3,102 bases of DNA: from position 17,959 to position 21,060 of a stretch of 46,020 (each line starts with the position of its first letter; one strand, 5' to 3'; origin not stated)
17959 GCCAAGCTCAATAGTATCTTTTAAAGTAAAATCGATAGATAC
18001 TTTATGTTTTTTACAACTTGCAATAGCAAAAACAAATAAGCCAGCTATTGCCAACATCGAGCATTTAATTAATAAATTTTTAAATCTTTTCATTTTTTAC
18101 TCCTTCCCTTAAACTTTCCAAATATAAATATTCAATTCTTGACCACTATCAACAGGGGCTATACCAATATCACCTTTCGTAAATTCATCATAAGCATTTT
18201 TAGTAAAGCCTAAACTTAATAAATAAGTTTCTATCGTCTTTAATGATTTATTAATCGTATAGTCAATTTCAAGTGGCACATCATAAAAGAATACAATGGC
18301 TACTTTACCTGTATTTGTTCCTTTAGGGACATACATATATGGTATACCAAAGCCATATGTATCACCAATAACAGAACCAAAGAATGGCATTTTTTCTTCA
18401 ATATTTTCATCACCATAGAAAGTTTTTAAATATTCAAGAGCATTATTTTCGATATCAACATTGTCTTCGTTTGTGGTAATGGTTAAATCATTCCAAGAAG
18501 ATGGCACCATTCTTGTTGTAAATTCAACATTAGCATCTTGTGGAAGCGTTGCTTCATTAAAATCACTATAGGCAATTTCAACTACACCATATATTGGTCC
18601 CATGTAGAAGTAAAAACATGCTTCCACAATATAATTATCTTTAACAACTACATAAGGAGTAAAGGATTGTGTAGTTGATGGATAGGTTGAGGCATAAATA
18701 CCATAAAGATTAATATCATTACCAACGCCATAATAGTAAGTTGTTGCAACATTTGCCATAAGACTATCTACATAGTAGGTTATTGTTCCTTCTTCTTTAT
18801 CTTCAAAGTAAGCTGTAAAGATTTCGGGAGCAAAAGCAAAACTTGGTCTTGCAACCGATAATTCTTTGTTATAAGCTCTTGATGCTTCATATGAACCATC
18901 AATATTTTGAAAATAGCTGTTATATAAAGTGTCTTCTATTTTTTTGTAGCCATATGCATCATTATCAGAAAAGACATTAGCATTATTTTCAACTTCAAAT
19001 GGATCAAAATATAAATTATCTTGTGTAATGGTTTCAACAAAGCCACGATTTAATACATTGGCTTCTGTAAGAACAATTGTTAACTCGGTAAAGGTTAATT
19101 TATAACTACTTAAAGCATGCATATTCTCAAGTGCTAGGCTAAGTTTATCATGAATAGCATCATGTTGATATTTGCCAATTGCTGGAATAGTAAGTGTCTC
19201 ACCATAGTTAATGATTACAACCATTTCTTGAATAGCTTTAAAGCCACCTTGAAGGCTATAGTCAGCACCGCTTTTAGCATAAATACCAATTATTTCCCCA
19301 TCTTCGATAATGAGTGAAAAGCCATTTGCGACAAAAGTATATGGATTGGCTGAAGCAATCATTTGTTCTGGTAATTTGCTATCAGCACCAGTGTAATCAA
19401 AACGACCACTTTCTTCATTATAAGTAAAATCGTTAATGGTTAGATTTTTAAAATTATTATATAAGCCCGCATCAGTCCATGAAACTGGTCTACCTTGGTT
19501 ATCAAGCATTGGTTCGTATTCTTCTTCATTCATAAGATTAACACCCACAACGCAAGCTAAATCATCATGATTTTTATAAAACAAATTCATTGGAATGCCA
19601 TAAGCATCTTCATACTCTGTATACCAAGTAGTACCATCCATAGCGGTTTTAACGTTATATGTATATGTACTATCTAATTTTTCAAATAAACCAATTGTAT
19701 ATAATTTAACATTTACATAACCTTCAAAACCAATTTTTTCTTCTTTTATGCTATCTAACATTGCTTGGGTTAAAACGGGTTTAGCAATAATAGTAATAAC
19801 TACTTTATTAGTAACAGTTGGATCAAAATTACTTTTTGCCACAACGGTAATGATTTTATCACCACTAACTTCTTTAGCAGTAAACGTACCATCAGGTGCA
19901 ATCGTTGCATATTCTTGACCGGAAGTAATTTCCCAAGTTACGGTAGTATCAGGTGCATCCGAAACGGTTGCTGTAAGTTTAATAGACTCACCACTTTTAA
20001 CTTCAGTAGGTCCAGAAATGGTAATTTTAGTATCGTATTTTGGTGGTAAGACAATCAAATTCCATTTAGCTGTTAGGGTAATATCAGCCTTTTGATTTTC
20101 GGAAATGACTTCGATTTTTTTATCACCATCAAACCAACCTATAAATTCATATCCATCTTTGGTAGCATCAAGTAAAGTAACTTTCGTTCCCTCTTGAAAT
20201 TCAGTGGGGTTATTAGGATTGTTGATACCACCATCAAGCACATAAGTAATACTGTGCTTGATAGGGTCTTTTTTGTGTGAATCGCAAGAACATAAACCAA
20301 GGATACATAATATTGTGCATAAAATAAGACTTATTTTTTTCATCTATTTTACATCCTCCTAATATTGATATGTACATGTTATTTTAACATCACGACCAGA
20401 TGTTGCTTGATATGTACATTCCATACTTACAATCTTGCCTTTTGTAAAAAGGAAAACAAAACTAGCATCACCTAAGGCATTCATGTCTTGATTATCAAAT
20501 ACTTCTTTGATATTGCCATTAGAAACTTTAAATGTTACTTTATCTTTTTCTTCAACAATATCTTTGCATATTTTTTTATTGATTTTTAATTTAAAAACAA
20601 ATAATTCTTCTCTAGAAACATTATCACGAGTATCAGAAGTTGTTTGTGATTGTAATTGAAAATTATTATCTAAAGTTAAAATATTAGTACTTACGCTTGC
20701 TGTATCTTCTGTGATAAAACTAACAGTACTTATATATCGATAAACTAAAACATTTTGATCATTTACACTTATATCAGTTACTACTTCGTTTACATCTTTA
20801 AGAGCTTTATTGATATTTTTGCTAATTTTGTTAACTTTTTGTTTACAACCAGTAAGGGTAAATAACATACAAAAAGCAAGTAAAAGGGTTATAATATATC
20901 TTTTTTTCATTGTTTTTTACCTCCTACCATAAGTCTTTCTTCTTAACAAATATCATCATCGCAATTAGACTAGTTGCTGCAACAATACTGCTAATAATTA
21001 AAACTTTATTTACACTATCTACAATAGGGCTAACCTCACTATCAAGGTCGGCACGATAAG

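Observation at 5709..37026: ~31-kb, 14-ORF single-strand operon joining a giant anchored subtilase, an Opp importer and seven modular lipoproteins: candidate protein capture, degradation and import locus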

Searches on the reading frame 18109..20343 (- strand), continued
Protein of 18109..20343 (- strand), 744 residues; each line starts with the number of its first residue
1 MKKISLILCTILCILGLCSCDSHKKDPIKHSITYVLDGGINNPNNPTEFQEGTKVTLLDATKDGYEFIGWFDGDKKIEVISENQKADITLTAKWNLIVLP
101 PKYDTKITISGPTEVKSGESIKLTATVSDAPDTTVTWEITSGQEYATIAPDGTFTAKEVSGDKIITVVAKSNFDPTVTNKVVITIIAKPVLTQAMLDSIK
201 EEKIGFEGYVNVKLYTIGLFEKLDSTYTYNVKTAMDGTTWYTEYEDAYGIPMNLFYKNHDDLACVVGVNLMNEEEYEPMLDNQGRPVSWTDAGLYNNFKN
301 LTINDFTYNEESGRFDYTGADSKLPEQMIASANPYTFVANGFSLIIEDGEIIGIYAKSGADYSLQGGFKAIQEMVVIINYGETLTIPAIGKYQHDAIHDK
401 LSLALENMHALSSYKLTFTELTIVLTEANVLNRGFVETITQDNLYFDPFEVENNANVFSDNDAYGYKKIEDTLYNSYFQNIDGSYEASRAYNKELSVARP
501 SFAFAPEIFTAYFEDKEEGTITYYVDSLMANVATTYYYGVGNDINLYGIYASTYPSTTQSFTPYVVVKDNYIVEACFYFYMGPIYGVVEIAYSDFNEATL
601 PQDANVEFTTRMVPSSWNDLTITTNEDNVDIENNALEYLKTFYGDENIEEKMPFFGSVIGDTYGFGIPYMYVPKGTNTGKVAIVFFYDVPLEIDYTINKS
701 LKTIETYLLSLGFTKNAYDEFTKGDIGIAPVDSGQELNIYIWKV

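Call 36: fold_search(model_id=the predicted structure, library=pdb)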
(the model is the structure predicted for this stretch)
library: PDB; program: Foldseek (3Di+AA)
matches with E <= 10: 1635; with E <= 0.001: 9
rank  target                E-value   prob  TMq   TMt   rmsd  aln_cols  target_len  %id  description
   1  7quz_AAA              1.4e-05  1.00  0.10  0.35  17.4       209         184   19  Crystal structure of the SeMet octameric C-terminal Big_2-CBM56 domains from Paenibacillus illinoisensis (Bacillus c (released 2023-02-01)
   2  7quz_DDD              1.7e-05  1.00  0.10  0.35  15.8       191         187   17  Crystal structure of the SeMet octameric C-terminal Big_2-CBM56 domains from Paenibacillus illinoisensis (Bacillus c (released 2023-02-01)
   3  7r3t_B                2.5e-05  1.00  0.10  0.37  15.9       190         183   19  Crystal structure of the Dimeric C-terminal Big_2-CBM56 domains from Paenibacillus illinoisensis (Bacillus circulans I (released 2023-02-22)
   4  7quz_BBB              3.7e-05  1.00  0.09  0.35  16.6       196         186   17  Crystal structure of the SeMet octameric C-terminal Big_2-CBM56 domains from Paenibacillus illinoisensis (Bacillus c (released 2023-02-01)
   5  9hcj_10               2.2e-04  0.35  0.10  0.05  34.3       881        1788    7  D. discoideum nuclear pore complex (released 2024-12-25)
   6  8dfp_A                5.0e-04  0.94  0.10  0.15  17.2       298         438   10  Ectodomain of full-length KIT(DupA502,Y503)-SCF dimers (released 2023-03-29)
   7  7z4b_DW               5.3e-04  0.47  0.10  0.09  44.8       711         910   10  Bacteriophage SU10 virion (C1) (released 2022-12-28)
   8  7z47_G                5.6e-04  0.35  0.09  0.08  37.7       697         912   11  Tail of bacteriophage SU10 (released 2022-08-10)
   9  3hol                  6.7e-04  0.28  0.08  0.11  30.7       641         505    8  The Structure of Intact Ap-TbpB (N and C lobes) (released 2009-10-06)
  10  3q2n_A                1.0e-03  1.00  0.11  0.33   7.7       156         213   14  Mouse E-cadherin EC1-2 L175D mutant (released 2011-02-23)
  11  7r5k_10               1.3e-03  0.28  0.10  0.05  36.4       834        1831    9  Human nuclear pore complex (constricted) (released 2022-06-22)
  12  4kbb_B                1.5e-03  0.18  0.07  0.10  23.3       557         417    7  Structure of Botulinum neurotoxin B binding domain in complex with both synaptotagmin II and GD1a (released 2013-07-03)
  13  4ki3_K                1.6e-03  1.00  0.14  0.39   8.2       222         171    9  1.70 Angstrom resolution crystal structure of outer-membrane lipoprotein carrier protein (lolA) from Yersinia pestis C (released 2013-05-15)
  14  5jmc_C                1.6e-03  0.38  0.08  0.13  23.6       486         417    8  Receptor binding domain of Botulinum neurotoxin A in complex with rat SV2C (released 2016-06-15)
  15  5jlv_A                1.6e-03  0.35  0.08  0.12  23.8       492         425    8  Receptor binding domain of Botulinum neurotoxin A in complex with human glycosylated SV2C (released 2016-06-15)
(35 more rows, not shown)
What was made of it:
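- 18109..20343 (-): 744-aa lipoprotein: Flg_new, one Ig-like domain, then a 550-aa core of LolA/LprG-like half-barrels. Foldseek hits to LolA, LprG, LppX and LprF with prob 1.0 and TM 0.38-0.49 (call 36).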

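Call 37: search_protein_families(library=pfam, alignment_id=A1, max_evalue=0.05)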
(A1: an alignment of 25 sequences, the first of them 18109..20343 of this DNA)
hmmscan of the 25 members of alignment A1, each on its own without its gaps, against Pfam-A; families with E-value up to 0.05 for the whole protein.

A. member 1, window:18109-20343:- (744 aa): 4 families
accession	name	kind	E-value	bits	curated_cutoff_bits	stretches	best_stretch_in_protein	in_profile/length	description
PF09479.16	Flg_new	-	1.8e-09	38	27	1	30-93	1-65/65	Listeria-Bacteroides repeat domain (List_Bact_rpt)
PF18998.6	Flg_new_2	-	1.5e-05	25.3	23.6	1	45-96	16-71/73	Divergent InlB B-repeat domain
PF07679.22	I-set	-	0.0024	18.3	23.7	1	111-146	8-42/90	Immunoglobulin I-set domain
PF13927.12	Ig_3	-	0.011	16.7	30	0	107-143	4-41/78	Immunoglobulin domain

B. families by the number of members that match (of 25 scanned): 11 families
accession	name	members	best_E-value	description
PF07679.22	I-set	10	8.1e-07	Immunoglobulin I-set domain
PF02368.24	Big_2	7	1.3e-06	Bacterial Ig-like domain (group 2)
PF13927.12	Ig_3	5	6.5e-06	Immunoglobulin domain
PF09479.16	Flg_new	3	2.9e-14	Listeria-Bacteroides repeat domain (List_Bact_rpt)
PF18998.6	Flg_new_2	2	5.2e-10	Divergent InlB B-repeat domain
PF01108.23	Tissue_fac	1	0.0024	Tissue factor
PF16339.10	DUF4969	1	0.0034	Domain of unknown function (DUF4969)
PF25354.1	Ig_NUP210_16th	1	0.0047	NUP210-like, Ig-like domain 16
PF20578.4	aBig_2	1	0.0088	Atrophied bacterial Ig domain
PF21910.2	GH85_C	1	0.01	GH85 endohexosaminidases, C-terminal domain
PF10184.16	DUF2358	1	0.041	Uncharacterized conserved protein (DUF2358)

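Call 38: search_solved_structures(query=A1, max_evalue=1)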
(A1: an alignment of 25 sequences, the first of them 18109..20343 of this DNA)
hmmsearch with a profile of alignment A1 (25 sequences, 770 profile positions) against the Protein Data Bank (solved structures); distinct sequences matched with E-value up to 1: 4.
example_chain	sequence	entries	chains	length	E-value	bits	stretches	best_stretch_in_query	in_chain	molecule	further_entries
7x30_P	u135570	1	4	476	1.6e-07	33.4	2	23-185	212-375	Hoc-like protein ORF90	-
8hqz_p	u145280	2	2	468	9.6e-06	27.6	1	109-200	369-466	Tail tube protein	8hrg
3fd0_A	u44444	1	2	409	0.61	11.7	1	287-345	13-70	putative cystathionine beta-lyase involved in aluminum resistance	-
6u7n_A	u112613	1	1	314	0.72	11.4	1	78-190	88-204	Neurotrimin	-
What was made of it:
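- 18109..20343 (-): The core has no Pfam or PDB sequence match (calls 37, 38).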

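Call 68: search_protein_representatives(alignment_id=A1)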
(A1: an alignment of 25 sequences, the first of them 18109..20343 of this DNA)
Query: 25 sequences, 770 profile positions. Proteins with E-value up to 0.001 (for the whole library): 8456; up to 1e-10: 2458; up to 1e-30: 320. The best 150 are listed.
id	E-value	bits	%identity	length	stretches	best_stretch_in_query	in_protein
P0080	0.0e+00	1142.4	-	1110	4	29-768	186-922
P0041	0.0e+00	1092.5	-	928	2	30-767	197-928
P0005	0.0e+00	1068.4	-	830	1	1-767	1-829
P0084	0.0e+00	1038.3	-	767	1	1-767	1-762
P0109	0.0e+00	1034.6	-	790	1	1-768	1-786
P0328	0.0e+00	1019.1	-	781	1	1-768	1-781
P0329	1.2e-294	996.2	-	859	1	3-768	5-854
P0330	9.9e-289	976.6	-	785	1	1-768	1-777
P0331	3.1e-283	958.5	-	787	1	1-768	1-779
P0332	3.5e-283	958.3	-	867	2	31-767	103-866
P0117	6.1e-280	947.6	-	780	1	1-768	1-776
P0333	3.0e-277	938.7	-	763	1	1-767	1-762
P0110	2.2e-276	935.8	-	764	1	2-767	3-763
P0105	1.3e-275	933.3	-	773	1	1-768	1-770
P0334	3.7e-274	928.4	-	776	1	3-768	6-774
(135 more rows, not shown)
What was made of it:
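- The core families are restricted to this cluster (call 68).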

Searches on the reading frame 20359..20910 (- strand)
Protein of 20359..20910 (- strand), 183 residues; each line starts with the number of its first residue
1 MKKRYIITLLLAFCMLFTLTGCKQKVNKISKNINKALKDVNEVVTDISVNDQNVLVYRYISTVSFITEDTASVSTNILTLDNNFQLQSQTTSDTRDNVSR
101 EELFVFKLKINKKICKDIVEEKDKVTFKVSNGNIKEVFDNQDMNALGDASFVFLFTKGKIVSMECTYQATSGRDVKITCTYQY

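Call 7: search_protein_families(library=pfam, proteins=[window:20359-20910:-], max_evalue=0.01)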
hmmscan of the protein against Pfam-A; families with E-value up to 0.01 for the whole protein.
window:20359-20910:- (183 aa): 1 family
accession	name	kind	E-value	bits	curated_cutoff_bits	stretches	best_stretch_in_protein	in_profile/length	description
PF25682.1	Phage_VG64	-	0.0015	18.7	27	1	1-36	1-35/127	Mycobacterium phage VG64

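Call 26: search_protein_families(library=ncbifam, proteins=[window:20359-20910:-], max_evalue=0.01)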
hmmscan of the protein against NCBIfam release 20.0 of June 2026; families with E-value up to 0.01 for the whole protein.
window:20359-20910:- (183 aa): 1 family
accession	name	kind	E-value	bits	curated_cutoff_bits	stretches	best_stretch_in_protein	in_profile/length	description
NF033894.1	Eex_IncN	subfamily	0.0051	16.7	33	1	3-26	1-22/65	EexN family lipoprotein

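Call 78: search_solved_structures(query=A4, max_evalue=1)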
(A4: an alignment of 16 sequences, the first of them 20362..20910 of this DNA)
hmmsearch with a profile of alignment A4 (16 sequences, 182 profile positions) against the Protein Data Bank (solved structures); distinct sequences matched with E-value up to 1: 1.
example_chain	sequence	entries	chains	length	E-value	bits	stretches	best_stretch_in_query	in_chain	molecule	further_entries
9hjm_J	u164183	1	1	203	0.79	12.7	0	1-42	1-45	DUF4827 domain-containing protein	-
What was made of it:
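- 20359..20910 (-): 183-aa lipoprotein, fast-evolving, absent in one subclade. No family or PDB match (calls 7, 26, 78).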
